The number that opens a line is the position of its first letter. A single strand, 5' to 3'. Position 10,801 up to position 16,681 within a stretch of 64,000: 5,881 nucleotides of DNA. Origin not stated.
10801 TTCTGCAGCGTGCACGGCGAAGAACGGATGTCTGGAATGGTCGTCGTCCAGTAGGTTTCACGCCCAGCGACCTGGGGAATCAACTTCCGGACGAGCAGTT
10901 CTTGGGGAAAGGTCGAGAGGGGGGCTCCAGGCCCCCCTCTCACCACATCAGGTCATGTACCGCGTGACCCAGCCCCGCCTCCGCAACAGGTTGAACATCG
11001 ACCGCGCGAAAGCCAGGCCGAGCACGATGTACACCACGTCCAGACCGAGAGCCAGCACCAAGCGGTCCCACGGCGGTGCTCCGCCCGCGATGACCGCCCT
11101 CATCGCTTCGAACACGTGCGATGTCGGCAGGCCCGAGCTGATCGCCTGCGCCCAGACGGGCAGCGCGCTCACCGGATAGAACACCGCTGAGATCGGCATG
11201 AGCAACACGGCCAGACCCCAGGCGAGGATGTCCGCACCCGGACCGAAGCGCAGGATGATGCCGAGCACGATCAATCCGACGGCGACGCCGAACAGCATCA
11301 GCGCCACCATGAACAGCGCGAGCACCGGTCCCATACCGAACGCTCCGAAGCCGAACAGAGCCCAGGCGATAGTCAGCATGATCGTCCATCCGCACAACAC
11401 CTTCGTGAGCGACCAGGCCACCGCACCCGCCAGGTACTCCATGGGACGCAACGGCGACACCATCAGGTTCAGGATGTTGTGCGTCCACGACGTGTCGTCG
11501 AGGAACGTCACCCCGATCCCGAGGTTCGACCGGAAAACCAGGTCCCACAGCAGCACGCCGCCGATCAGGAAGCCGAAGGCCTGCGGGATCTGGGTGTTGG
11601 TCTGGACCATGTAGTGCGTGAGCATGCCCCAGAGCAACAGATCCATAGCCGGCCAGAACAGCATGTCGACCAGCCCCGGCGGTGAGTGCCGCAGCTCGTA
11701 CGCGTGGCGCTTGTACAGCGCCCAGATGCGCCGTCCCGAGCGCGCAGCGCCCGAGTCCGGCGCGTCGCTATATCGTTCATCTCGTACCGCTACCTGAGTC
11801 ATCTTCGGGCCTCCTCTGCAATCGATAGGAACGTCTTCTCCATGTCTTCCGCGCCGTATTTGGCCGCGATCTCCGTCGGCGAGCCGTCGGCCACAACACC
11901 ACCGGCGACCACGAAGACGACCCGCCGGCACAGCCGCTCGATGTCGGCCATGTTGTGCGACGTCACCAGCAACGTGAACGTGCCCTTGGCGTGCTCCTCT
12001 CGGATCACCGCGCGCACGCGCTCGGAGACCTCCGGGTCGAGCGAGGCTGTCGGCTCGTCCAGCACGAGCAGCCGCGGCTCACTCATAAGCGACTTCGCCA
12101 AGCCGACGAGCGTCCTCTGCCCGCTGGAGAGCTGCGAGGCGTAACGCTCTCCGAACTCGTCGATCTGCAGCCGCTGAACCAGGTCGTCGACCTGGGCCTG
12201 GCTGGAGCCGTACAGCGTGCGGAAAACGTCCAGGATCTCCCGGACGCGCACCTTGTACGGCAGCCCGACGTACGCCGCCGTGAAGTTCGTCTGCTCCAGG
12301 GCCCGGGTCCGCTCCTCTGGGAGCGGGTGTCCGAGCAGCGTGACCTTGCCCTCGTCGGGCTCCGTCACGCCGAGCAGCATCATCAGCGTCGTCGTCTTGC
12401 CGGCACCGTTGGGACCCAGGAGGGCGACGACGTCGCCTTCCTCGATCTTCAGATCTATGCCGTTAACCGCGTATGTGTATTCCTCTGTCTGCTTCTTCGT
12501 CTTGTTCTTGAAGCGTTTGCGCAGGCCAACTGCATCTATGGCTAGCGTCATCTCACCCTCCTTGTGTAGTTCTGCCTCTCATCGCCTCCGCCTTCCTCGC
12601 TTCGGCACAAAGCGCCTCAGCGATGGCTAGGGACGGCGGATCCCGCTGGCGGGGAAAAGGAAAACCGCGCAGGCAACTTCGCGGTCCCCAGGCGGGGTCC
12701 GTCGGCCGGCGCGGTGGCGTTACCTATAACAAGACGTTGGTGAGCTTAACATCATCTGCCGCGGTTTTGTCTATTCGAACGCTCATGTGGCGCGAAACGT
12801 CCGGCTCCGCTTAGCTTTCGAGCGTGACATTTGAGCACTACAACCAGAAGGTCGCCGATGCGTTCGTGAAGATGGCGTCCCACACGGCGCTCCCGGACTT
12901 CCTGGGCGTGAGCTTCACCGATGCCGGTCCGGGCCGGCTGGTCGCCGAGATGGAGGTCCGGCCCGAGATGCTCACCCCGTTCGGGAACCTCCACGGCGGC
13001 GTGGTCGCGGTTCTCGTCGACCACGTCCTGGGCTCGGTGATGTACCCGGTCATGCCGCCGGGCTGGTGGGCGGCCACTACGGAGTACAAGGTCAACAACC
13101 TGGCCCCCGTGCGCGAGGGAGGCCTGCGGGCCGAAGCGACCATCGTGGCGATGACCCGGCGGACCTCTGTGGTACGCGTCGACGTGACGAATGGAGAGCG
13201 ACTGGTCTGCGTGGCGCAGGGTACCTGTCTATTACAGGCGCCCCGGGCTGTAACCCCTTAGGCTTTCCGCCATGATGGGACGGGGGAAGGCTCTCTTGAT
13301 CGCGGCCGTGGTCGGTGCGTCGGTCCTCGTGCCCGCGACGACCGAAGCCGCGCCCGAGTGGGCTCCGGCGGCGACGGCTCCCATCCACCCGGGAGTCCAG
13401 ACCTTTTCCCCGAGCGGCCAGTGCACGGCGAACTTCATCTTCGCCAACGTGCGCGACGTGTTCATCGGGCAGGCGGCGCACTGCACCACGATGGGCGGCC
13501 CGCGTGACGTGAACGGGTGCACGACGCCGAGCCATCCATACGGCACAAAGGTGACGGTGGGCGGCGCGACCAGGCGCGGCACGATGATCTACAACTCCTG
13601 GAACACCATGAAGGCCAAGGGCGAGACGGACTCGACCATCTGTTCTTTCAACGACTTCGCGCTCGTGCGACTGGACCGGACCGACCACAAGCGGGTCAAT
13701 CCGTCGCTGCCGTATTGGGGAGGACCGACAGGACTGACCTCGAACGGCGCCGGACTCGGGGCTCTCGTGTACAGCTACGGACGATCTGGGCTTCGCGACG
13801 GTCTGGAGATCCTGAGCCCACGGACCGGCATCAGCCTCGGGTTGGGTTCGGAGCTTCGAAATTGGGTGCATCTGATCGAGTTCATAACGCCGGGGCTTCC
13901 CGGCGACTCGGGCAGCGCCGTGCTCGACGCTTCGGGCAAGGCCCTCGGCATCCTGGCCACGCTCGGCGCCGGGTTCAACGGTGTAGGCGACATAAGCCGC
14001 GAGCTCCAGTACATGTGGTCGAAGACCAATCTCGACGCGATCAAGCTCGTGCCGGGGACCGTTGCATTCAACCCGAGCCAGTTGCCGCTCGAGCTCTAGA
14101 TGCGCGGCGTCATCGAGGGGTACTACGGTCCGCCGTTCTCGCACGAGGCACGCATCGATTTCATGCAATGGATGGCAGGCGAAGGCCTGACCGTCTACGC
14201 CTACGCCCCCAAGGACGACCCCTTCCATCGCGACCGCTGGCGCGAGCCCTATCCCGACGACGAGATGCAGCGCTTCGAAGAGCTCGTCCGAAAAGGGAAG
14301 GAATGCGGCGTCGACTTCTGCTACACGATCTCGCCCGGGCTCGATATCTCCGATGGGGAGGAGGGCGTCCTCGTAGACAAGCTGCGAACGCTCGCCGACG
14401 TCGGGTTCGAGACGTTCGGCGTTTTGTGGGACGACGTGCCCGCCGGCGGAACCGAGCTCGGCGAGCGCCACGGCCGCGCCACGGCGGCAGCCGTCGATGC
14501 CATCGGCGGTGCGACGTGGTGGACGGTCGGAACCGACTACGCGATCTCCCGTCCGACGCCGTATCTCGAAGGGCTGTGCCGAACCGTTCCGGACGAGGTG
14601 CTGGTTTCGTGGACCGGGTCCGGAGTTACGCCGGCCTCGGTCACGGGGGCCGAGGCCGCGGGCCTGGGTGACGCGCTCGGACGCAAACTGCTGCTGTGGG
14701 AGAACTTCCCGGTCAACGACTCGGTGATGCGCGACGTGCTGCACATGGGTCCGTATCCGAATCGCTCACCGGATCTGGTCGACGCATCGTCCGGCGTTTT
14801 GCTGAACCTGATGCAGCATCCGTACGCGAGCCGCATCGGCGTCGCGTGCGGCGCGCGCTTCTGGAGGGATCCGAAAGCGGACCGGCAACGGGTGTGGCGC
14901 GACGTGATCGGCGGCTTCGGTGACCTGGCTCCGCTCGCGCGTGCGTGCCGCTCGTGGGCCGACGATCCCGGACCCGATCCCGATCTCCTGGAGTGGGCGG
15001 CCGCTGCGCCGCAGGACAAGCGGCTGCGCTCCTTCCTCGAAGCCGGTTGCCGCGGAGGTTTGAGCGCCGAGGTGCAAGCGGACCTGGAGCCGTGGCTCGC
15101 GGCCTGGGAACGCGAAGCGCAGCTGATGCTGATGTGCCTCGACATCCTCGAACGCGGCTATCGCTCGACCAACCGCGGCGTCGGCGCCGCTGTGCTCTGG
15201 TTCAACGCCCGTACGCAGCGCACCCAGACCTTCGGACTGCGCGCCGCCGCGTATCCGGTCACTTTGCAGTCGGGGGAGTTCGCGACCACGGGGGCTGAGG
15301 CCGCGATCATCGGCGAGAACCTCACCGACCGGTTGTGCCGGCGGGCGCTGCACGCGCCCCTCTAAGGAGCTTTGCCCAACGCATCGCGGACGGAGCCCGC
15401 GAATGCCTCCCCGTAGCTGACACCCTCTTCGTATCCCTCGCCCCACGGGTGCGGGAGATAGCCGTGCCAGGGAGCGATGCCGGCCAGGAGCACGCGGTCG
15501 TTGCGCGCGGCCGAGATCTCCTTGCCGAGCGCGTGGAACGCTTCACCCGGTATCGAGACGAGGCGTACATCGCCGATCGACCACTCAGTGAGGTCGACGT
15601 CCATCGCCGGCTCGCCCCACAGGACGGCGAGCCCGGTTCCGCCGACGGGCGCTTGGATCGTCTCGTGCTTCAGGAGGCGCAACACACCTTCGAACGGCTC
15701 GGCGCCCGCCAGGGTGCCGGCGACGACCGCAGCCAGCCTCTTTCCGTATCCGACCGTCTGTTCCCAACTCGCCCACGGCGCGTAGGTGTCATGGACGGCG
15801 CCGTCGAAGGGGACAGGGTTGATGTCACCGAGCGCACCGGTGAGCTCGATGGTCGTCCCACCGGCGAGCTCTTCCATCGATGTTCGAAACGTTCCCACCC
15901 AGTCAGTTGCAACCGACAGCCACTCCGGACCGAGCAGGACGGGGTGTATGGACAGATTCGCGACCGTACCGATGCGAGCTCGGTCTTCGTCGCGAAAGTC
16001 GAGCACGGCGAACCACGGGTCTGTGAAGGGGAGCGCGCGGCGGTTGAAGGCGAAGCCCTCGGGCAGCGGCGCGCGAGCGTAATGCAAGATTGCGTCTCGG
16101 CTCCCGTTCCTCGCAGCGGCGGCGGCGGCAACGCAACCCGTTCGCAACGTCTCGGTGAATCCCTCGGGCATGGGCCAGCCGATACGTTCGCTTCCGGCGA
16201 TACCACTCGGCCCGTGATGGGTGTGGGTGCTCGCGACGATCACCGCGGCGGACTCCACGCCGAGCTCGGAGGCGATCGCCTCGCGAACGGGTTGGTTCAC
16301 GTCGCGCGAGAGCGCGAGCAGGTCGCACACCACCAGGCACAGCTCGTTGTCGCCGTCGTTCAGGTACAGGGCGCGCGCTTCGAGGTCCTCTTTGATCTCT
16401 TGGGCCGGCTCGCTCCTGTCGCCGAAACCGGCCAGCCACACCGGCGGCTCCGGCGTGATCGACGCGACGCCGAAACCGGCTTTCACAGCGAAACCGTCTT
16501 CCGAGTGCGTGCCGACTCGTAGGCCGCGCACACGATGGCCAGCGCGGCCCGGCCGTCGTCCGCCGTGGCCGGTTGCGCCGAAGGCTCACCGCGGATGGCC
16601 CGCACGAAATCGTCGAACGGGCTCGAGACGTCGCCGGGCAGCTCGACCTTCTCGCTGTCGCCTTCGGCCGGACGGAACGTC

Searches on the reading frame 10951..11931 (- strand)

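Call 51: search_protein_families(library=pfam, proteins=[window:10951-11931:-], max_evalue=0.0001)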
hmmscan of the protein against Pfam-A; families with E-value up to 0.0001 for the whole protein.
window:10951-11931:- (327 aa): 2 families
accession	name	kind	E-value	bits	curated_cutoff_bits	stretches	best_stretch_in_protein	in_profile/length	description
PF01061.29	ABC2_membrane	-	4.2e-10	40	26.9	1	92-280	22-209/211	ABC-2 type transporter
PF12698.13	ABC2_membrane_3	-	1.8e-08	34.3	31.6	1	154-306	194-342/347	ABC-2 family transporter protein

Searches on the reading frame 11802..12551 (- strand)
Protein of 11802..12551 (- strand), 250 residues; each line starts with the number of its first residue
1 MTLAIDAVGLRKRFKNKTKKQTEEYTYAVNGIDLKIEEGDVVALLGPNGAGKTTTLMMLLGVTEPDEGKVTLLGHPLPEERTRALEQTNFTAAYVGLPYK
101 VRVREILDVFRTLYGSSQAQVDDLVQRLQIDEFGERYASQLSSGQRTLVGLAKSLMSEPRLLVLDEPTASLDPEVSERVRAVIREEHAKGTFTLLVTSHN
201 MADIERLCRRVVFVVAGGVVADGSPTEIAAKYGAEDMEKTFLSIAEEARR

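Call 52: search_protein_families(library=pfam, proteins=[window:11802-12551:-], max_evalue=0.0001)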
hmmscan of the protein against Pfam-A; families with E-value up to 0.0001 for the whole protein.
window:11802-12551:- (250 aa): 3 families
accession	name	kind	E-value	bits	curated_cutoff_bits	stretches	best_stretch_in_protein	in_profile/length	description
PF00005.33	ABC_tran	-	4.2e-30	105.6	25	1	30-169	2-137/137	ABC transporter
PF13304.12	AAA_21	-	9.4e-14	52.6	27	1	134-201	231-300/304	AAA domain, putative AbiEii toxin, Type IV TA system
PF02463.25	SMC_N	-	7.7e-07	29.2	40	0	121-205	123-203/220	RecF/RecN/SMC N terminal domain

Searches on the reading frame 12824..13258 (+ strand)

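Call 52: search_protein_families(library=pfam, proteins=[window:12824-13258:+], max_evalue=0.0001)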
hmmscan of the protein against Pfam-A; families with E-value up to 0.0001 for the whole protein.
window:12824-13258:+ (145 aa): 2 families
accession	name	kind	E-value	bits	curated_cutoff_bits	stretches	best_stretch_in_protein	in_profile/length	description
PF03061.28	4HBT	-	2.7e-10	40.8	20.6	1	53-129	1-78/79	Thioesterase superfamily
PF13622.12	4HBT_3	-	2.4e-05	24.9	24.3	1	52-135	7-80/83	Acyl-CoA thioesterase N-terminal domain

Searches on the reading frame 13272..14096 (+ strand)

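Call 52: search_protein_families(library=pfam, proteins=[window:13272-14096:+], max_evalue=0.0001)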
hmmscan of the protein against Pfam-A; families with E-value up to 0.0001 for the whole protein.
window:13272-14096:+ (275 aa): 1 family
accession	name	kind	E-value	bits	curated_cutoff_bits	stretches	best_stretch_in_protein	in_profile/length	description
PF13365.12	Trypsin_2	-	1.5e-05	26.2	27.6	1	90-227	30-144/144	Trypsin-like peptidase domain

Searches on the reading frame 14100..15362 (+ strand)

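Call 52: search_protein_families(library=pfam, proteins=[window:14100-15362:+], max_evalue=0.0001)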
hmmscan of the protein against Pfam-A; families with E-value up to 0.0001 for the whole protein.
window:14100-15362:+ (421 aa): 1 family
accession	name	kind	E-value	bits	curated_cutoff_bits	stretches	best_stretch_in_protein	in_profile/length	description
PF07555.19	NAGidase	-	3.3e-72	243.8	25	1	2-270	1-278/295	beta-N-acetylglucosaminidase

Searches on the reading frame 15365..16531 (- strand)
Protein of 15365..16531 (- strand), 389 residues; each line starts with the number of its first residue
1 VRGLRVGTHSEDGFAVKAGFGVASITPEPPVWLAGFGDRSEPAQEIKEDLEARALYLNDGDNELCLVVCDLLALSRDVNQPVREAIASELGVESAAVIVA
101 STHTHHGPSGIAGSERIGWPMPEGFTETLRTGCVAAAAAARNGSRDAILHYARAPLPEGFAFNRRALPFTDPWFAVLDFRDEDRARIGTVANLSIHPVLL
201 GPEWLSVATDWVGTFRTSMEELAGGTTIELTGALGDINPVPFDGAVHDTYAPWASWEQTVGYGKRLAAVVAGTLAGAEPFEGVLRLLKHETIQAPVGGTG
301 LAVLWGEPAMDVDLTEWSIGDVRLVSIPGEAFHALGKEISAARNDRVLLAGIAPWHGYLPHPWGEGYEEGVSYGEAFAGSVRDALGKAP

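Call 52: search_protein_families(library=pfam, proteins=[window:15365-16531:-], max_evalue=0.0001)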
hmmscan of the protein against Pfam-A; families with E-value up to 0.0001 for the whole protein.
window:15365-16531:- (389 aa): 1 family
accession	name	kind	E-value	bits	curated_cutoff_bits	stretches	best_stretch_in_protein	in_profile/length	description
PF04734.18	Ceramidase_alk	-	3.7e-10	39.5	32.1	1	18-158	3-151/509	Neutral/alkaline non-lysosomal ceramidase, N-terminal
